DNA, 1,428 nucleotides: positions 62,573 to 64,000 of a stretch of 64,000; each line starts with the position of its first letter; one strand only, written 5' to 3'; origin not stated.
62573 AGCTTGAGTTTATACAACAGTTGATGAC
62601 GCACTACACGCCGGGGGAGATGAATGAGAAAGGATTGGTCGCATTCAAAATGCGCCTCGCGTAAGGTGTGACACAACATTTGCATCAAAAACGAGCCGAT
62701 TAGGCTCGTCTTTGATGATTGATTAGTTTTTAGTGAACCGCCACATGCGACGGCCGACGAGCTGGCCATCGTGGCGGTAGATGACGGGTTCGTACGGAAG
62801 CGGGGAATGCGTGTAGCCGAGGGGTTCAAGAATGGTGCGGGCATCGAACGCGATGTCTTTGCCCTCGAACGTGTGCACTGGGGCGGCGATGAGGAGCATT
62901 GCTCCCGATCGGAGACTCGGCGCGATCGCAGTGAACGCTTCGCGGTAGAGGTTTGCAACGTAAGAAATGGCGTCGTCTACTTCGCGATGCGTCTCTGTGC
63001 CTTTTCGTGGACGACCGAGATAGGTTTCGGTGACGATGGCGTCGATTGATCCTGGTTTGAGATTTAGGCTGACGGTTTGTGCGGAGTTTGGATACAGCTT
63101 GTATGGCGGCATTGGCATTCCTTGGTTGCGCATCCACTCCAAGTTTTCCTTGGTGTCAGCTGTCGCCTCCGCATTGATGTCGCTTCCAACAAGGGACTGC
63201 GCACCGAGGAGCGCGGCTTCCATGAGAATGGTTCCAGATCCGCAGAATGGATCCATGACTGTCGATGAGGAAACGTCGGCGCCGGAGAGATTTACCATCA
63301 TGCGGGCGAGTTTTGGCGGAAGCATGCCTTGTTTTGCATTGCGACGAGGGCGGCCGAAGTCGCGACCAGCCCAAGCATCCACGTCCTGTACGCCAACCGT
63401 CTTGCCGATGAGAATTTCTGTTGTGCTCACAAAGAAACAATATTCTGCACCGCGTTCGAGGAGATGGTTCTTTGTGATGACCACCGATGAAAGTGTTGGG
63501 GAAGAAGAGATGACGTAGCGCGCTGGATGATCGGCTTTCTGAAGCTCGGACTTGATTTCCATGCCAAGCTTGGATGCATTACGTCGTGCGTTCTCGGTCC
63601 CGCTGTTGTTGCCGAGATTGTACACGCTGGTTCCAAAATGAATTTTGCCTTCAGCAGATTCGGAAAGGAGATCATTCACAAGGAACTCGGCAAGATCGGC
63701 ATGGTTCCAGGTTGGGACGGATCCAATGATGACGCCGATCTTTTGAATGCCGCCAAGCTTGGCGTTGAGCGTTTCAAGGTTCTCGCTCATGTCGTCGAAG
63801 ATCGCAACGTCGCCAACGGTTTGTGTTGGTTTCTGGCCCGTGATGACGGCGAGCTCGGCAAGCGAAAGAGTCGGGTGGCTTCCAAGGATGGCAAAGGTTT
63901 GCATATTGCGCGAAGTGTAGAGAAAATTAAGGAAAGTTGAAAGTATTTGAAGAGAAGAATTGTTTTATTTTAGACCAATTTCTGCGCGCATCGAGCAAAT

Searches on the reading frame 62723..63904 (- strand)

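Call 69: search_protein_families(library=ncbifam, proteins=[window:62723-63904:-], max_evalue=0.00001)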
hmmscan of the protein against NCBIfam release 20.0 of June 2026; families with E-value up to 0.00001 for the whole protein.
window:62723-63904:- (393 aa): 4 families
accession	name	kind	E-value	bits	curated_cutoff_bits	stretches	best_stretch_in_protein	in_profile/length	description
TIGR01177.1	TIGR01177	hypoth_equivalog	3.6e-22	79.1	316.55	1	162-343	134-296/330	TIGR01177 family methyltransferase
NF033398.1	rRNA_meth_EmtA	equivalog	5.1e-09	36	625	1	186-261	162-236/336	EmtA family 23S rRNA (guanine(2470)) methyltransferase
NF040721.1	Trm14_Arch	equivalog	2e-07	30.5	280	1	194-237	174-216/370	tRNA (guanine(6)-N2)-methyltransferase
NF008748.0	PRK11783.1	equivalog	4.3e-06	25.2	466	1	187-240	167-220/704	bifunctional 23S rRNA (guanine(2069)-N(7))-methyltransferase RlmK/23S rRNA (guanine(2445)-N(2))-methyltransferase RlmL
